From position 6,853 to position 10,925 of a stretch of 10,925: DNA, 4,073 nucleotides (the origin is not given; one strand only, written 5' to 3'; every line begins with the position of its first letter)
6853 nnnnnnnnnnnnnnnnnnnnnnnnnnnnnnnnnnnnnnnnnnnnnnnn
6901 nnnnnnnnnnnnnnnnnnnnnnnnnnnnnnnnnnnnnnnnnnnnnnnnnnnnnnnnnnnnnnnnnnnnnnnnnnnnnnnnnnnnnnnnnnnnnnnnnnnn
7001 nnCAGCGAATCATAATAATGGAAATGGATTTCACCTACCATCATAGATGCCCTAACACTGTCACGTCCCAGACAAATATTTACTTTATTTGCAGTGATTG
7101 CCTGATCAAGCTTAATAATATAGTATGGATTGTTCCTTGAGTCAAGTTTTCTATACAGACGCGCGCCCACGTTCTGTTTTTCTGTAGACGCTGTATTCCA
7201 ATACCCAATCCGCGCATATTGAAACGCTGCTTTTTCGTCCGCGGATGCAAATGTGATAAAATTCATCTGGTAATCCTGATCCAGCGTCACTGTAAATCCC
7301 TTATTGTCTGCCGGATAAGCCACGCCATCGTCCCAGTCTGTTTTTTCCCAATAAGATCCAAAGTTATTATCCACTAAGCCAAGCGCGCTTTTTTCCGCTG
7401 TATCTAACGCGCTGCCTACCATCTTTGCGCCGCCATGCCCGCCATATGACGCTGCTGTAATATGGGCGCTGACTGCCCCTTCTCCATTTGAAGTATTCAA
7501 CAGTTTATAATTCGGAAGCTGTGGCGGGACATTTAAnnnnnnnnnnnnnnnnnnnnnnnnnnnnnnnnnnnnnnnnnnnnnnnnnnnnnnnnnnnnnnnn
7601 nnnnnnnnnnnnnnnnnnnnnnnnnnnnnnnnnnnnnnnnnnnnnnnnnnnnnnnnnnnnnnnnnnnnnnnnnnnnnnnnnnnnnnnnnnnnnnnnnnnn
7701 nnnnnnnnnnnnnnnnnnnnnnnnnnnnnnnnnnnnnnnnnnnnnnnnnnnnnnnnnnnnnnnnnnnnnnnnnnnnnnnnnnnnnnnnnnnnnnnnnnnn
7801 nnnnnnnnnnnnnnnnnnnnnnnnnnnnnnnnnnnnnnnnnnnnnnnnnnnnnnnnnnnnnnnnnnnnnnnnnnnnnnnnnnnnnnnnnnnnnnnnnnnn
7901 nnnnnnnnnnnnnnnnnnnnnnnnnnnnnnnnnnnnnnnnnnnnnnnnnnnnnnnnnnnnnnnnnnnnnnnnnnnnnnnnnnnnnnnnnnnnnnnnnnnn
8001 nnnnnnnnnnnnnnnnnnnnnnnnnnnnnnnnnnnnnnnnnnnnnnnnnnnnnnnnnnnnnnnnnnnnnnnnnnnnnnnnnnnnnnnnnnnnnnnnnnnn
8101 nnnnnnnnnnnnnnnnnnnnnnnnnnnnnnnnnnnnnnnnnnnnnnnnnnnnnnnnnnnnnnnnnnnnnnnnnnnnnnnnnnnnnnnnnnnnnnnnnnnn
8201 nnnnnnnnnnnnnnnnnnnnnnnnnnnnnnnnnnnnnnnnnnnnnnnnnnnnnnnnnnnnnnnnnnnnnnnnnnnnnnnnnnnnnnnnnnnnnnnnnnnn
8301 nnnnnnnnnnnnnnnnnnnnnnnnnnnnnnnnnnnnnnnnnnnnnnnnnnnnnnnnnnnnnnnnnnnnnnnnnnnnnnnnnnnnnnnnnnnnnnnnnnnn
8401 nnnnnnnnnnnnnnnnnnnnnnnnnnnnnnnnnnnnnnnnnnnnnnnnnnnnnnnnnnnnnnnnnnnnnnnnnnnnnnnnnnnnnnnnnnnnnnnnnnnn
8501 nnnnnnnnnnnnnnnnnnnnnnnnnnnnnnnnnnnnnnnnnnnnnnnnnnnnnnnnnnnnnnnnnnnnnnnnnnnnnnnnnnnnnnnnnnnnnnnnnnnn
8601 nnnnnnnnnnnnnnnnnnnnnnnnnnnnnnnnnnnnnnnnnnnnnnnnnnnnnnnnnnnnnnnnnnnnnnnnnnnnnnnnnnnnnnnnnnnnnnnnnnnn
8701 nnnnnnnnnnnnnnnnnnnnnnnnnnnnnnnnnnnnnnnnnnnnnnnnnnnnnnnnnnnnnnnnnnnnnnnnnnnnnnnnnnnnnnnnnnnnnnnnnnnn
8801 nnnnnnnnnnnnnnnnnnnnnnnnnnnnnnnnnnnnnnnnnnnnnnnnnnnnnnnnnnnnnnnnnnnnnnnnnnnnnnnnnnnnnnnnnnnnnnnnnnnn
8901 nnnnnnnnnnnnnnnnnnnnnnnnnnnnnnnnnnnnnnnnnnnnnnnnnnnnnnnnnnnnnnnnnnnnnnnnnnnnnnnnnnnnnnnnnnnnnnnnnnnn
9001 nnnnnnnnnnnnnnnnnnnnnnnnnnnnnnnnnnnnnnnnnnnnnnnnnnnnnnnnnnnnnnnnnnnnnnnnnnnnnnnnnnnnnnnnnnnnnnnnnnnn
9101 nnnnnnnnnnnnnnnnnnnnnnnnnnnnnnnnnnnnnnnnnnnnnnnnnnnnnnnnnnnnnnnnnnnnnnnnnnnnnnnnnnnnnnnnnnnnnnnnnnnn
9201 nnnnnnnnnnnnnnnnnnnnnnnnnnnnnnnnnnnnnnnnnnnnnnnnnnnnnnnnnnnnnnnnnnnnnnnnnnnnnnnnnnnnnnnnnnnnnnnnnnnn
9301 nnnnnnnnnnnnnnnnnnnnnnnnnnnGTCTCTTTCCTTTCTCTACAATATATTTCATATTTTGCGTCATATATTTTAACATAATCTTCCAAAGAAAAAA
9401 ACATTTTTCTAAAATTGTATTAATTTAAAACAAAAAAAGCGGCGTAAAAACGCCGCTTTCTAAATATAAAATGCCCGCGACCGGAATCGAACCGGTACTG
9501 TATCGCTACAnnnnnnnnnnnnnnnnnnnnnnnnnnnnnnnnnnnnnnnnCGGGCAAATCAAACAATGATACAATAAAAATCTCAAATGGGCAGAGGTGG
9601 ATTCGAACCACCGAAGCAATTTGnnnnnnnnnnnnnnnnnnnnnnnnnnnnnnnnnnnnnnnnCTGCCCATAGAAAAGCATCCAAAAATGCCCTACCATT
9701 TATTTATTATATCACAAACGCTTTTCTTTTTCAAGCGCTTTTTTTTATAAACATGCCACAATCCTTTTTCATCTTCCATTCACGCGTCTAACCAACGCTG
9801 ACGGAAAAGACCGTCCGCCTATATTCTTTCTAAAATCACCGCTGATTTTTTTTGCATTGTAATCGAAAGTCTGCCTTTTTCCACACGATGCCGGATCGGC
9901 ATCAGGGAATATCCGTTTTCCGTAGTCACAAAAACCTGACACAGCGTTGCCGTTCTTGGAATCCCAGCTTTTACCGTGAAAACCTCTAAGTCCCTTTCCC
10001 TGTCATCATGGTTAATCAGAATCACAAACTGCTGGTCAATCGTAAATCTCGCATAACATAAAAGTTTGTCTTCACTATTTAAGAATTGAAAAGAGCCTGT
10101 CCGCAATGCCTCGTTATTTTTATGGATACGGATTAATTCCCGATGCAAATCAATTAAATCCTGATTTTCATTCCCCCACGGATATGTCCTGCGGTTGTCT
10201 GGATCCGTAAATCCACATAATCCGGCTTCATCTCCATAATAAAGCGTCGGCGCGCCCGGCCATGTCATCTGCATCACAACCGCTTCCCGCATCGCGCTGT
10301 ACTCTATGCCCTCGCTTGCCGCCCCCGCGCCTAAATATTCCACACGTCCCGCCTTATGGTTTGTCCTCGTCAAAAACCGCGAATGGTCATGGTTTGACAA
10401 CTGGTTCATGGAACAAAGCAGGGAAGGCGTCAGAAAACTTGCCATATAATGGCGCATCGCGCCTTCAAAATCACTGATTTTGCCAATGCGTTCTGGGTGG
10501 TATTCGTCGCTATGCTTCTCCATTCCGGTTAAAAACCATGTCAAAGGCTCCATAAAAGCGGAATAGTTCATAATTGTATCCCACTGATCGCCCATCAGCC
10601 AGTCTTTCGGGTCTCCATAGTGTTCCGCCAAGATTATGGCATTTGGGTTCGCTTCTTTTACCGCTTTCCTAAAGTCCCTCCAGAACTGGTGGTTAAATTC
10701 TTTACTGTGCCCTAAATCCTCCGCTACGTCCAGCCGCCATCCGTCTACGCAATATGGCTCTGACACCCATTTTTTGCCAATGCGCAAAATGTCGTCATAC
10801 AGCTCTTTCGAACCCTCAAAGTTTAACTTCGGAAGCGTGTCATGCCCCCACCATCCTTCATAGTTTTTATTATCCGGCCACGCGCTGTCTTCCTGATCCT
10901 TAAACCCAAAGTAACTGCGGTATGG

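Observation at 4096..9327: Dockerin-bearing M60-like peptidase with two CBM32-like modules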

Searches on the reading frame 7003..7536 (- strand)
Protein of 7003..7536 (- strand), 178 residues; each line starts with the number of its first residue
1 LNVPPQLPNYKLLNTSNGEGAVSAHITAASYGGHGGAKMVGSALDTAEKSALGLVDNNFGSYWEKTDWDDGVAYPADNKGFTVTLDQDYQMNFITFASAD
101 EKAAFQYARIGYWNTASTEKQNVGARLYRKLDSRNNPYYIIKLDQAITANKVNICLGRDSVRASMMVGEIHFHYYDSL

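Call 46: search_solved_structures(query=A6, max_evalue=1, show_alignments=2)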
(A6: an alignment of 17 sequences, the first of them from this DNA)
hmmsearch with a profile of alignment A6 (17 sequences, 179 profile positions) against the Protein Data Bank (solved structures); distinct sequences matched with E-value up to 1: 0.

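Call 47: search_protein_families(library=pfam, alignment_id=A6, max_evalue=1)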
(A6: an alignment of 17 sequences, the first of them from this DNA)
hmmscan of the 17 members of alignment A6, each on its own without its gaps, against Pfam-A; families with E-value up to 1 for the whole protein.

A. member 1, seq(178 aa): 1 family
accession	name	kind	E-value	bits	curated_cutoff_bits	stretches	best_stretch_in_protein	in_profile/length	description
PF03306.18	AAL_decarboxy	-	0.18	11.6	25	1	70-151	46-119/219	Alpha-acetolactate decarboxylase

B. families by the number of members that match (of 17 scanned): 9 families
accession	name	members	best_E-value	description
PF00754.31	F5_F8_type_C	1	1.4e-07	F5/8 type C domain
PF21311.3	Phage_RBD_prop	1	0.0062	Phage 5-bladed beta propeller receptor binding platform domain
PF22633.2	F5_F8_type_C_2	1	0.011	NedA-like, galactose-binding domain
PF04170.18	NlpE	1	0.019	NlpE N-terminal domain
PF19216.5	CoV_NSP15_M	1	0.089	Coronavirus replicase NSP15, middle domain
PF22385.1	Cas9_C_2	1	0.14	CRISPR-associated endonuclease Cas9, C-terminal domain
PF22021.2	RbmA-like_FnIII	1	0.14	RbmA-like, FnIII domain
PF12775.13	AAA_7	1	0.17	P-loop containing dynein motor region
PF03306.18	AAL_decarboxy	1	0.18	Alpha-acetolactate decarboxylase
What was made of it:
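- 7072..7419 (-): Divergent F5/8 type C (discoidin, CBM32-like) module, res about 637-752. No direct Pfam hit for the window sequence (call 47).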

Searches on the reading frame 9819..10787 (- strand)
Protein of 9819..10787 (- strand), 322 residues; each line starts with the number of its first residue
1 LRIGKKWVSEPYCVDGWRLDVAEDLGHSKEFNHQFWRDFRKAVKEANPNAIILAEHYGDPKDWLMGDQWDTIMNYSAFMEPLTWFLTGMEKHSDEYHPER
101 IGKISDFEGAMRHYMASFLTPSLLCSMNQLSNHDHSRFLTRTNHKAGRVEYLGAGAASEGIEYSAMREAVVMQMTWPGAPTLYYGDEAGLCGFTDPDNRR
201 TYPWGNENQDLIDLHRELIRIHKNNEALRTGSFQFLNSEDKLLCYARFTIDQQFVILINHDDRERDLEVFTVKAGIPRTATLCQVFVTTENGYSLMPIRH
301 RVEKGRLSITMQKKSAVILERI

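Call 5: search_protein_families(library=pfam, proteins=[window:9819-10787:-], max_evalue=0.1)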
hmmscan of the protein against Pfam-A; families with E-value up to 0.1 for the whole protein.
window:9819-10787:- (322 aa): 3 families
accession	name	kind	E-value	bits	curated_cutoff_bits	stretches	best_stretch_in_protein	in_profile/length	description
PF00128.31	Alpha-amylase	-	5.2e-17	62.7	22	1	5-202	175-361/446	Alpha amylase, catalytic domain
PF16657.11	Malt_amylase_C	-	0.0002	21.8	27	1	231-280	1-51/75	Maltogenic Amylase, C-terminal domain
PF22026.2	Alpha-amylase_C_2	-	0.017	16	27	1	231-268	1-38/78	Alpha-amylase C-terminal domain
